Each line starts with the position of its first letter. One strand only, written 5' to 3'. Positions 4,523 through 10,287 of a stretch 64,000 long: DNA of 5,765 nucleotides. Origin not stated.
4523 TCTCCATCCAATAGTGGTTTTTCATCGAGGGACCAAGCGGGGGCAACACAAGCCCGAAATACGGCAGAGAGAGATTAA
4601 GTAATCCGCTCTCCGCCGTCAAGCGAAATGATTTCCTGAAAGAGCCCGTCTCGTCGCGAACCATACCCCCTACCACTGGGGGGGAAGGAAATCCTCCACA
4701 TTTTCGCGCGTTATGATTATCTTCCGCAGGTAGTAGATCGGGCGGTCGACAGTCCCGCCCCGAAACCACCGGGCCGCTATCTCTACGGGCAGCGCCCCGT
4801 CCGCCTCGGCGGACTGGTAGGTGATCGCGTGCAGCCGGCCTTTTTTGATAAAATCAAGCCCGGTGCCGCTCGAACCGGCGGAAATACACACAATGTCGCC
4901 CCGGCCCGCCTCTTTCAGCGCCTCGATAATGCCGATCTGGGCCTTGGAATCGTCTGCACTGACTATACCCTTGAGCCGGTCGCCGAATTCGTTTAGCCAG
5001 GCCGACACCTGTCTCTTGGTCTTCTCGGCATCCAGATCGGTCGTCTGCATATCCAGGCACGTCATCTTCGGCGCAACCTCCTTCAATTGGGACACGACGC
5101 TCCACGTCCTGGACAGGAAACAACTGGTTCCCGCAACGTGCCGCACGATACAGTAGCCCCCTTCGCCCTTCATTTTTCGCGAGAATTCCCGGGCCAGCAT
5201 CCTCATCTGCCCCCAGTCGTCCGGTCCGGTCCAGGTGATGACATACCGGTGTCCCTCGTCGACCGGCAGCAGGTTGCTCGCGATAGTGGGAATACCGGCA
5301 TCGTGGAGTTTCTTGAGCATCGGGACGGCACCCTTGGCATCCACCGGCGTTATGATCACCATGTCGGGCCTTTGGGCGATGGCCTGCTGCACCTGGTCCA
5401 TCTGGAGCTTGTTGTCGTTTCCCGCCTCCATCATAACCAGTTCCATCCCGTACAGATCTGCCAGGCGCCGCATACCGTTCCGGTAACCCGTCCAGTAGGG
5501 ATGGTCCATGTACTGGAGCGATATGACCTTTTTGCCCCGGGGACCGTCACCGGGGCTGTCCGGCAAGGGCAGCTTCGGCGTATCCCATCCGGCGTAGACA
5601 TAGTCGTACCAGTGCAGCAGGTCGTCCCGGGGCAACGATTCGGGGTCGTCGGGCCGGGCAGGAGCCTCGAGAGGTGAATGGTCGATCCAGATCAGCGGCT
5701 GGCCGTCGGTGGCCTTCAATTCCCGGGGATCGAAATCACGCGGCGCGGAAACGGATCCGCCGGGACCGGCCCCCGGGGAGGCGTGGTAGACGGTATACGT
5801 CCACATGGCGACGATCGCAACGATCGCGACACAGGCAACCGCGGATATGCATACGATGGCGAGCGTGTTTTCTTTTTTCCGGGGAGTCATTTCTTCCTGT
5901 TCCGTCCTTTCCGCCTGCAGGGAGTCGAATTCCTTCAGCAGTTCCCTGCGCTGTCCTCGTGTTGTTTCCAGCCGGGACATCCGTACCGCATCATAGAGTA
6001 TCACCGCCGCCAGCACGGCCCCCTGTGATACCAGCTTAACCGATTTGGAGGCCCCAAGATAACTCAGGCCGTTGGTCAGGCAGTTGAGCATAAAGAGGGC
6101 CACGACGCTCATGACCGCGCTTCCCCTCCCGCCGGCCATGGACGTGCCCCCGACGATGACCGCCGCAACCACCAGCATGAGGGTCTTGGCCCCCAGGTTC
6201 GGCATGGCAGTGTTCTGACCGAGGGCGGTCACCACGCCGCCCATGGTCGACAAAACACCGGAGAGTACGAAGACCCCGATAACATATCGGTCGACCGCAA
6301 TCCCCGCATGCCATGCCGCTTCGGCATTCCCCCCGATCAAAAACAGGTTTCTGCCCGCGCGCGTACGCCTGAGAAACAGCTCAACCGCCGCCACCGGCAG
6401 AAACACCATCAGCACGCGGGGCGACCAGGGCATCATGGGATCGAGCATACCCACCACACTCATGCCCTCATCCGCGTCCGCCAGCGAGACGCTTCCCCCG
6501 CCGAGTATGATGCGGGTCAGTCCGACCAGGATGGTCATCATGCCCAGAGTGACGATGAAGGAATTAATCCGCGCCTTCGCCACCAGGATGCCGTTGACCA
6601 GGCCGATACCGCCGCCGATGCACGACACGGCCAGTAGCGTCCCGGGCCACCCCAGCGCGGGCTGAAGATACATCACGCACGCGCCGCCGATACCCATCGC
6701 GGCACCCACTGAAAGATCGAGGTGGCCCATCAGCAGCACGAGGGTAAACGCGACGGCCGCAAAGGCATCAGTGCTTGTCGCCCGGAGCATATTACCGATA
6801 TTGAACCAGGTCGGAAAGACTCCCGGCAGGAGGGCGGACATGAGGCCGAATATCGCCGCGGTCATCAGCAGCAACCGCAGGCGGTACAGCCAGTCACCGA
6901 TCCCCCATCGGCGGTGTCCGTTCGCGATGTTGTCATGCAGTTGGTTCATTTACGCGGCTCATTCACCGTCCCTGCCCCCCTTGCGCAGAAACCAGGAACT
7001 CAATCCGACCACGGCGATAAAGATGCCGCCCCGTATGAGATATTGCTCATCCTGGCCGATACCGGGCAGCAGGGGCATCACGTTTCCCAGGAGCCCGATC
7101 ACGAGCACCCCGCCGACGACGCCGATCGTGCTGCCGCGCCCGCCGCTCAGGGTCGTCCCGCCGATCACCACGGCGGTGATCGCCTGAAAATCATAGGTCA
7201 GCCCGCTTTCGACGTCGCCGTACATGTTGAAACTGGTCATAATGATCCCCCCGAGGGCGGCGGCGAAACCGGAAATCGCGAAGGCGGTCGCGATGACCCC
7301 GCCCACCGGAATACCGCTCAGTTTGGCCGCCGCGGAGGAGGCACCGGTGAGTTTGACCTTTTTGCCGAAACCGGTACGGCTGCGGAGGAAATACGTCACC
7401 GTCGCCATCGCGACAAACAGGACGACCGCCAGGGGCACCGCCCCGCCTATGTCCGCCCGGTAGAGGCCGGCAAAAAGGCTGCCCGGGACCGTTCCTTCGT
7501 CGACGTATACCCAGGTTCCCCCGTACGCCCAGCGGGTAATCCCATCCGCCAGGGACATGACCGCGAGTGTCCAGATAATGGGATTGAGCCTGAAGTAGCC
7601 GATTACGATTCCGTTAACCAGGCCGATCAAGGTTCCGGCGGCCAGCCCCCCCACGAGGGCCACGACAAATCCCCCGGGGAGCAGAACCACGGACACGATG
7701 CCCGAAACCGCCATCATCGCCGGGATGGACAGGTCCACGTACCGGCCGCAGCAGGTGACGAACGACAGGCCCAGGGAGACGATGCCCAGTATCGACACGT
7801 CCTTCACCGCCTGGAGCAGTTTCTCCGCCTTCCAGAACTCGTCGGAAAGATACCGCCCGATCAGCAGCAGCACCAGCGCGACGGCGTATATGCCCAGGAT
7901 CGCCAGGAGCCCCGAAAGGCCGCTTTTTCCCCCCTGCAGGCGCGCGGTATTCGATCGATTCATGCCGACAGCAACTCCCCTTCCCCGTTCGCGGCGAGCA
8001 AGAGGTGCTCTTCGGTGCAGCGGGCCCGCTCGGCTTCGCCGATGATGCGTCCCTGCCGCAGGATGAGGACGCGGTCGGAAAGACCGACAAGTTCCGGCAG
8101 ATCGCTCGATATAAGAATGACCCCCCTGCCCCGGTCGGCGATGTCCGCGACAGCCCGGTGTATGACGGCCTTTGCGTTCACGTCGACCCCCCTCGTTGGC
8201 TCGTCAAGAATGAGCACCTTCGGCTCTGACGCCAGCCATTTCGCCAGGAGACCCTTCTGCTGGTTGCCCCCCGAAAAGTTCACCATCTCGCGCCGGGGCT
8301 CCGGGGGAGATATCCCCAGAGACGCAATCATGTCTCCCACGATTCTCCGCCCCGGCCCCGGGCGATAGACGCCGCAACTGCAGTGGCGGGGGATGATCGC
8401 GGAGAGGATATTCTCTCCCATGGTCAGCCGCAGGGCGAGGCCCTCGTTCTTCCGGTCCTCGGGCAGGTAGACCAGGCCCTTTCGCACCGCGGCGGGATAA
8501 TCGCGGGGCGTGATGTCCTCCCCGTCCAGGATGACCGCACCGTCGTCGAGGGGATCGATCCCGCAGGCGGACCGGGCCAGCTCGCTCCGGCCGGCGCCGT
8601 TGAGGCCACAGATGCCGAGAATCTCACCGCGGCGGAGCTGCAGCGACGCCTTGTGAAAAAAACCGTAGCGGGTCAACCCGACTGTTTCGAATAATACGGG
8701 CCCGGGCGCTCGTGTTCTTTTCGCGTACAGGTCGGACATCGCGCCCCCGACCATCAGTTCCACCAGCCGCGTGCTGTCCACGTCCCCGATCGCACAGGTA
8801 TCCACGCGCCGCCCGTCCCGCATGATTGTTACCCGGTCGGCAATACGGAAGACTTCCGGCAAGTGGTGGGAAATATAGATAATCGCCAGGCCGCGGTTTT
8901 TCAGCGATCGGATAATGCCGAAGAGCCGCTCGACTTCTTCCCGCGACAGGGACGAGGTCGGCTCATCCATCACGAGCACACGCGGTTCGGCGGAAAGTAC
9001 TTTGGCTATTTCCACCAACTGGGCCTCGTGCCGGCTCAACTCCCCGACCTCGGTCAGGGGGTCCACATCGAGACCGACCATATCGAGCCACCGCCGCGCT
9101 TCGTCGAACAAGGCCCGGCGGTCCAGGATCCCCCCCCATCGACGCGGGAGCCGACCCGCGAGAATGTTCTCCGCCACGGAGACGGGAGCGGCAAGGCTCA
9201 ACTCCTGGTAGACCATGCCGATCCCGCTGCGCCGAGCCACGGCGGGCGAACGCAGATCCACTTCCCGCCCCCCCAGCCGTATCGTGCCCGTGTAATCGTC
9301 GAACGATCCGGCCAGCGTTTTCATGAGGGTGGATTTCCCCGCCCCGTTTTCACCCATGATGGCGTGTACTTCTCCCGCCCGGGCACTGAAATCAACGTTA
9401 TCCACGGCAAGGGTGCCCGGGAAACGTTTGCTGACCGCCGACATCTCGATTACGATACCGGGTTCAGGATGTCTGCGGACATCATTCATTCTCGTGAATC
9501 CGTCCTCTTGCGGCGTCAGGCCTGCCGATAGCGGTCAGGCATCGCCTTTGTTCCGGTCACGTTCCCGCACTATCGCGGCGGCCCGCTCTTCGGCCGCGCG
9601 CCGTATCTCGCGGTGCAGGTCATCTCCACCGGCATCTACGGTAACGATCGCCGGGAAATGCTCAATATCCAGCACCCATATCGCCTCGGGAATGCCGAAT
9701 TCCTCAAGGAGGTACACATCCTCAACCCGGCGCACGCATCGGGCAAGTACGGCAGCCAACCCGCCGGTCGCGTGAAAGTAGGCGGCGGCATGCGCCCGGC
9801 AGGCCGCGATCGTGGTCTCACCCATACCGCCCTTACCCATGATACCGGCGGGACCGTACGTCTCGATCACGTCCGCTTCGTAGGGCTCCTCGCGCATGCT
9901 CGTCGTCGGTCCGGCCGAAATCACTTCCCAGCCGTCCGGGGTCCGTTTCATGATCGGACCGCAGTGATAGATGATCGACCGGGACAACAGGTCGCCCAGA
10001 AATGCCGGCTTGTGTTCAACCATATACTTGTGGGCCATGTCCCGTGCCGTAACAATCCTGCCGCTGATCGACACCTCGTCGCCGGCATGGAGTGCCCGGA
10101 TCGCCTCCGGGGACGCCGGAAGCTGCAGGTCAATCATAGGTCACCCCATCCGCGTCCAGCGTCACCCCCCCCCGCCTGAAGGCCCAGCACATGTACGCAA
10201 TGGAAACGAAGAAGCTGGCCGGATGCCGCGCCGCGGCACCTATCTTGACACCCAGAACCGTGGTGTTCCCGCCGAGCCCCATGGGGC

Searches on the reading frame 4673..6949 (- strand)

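Call 42: search_protein_families(library=pfam, proteins=[window:4673-6949:-], max_evalue=0.0001)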
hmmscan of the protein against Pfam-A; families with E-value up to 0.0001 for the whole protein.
window:4673-6949:- (759 aa): 3 families
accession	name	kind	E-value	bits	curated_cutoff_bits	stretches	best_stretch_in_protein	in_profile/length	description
PF13407.12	Peripla_BP_4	-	7.5e-41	140.8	35.1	1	476-730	3-255/258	Periplasmic binding protein domain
PF02653.21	BPD_transp_2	-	7.4e-32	111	26.8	1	51-316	2-268/269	Branched-chain amino acid transport system / permease component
PF00532.27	Peripla_BP_1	-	4.3e-07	30.1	22.2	1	478-559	8-88/281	Periplasmic binding proteins and sugar binding domain of LacI family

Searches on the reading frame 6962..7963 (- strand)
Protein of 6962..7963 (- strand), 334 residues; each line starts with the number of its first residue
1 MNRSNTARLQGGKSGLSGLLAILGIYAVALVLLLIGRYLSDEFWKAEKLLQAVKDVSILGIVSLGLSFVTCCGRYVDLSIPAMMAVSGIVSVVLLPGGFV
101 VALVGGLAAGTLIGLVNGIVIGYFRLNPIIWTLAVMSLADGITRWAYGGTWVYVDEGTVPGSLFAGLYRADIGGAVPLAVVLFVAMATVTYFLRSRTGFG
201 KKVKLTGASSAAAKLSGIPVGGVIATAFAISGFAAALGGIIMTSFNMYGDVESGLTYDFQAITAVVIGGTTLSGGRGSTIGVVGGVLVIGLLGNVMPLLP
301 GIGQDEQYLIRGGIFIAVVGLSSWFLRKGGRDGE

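Call 42: search_protein_families(library=pfam, proteins=[window:6962-7963:-], max_evalue=0.0001)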
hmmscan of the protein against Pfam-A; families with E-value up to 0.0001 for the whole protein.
window:6962-7963:- (334 aa): 1 family
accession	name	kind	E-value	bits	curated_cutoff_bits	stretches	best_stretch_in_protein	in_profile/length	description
PF02653.21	BPD_transp_2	-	1.4e-31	110.1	26.8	1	55-319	8-269/269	Branched-chain amino acid transport system / permease component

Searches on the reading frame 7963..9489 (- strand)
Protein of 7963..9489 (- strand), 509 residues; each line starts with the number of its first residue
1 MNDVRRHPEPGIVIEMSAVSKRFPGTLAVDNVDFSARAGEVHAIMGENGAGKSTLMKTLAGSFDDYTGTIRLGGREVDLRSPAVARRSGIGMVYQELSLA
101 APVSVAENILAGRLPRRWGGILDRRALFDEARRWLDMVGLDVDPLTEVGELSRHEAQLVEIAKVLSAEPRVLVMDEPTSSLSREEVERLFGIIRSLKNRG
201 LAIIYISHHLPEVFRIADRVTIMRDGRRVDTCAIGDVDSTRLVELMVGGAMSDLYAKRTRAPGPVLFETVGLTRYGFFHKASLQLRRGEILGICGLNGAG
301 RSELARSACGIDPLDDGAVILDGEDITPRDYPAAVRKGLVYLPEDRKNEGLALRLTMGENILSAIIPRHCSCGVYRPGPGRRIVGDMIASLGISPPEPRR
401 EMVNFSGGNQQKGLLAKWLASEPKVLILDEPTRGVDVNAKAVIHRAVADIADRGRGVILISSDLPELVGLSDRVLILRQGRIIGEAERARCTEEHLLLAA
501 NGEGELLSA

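Call 42: search_protein_families(library=pfam, proteins=[window:7963-9489:-], max_evalue=0.0001)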
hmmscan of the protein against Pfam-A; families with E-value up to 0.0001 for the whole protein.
window:7963-9489:- (509 aa): 4 families
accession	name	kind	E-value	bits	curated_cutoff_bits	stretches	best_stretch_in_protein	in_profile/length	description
PF00005.33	ABC_tran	-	1.4e-51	175.1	25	2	30-179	2-137/137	ABC transporter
PF13304.12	AAA_21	-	2.4e-10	41.4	27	0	168-212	257-301/304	AAA domain, putative AbiEii toxin, Type IV TA system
PF13514.12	AAA_27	-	1.4e-06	28.5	22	0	26-59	13-46/206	AAA domain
PF13555.12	AAA_29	-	2.6e-05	24.3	27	0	36-56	19-39/61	P-loop containing region of AAA domain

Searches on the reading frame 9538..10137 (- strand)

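Call 42: search_protein_families(library=pfam, proteins=[window:9538-10137:-], max_evalue=0.0001)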
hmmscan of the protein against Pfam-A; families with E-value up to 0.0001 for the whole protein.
window:9538-10137:- (200 aa): 1 family
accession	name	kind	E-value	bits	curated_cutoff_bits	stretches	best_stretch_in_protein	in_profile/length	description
PF05683.17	Fumerase_C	-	1.4e-45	155.6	22.2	1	2-177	29-204/205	Fumarase C-terminus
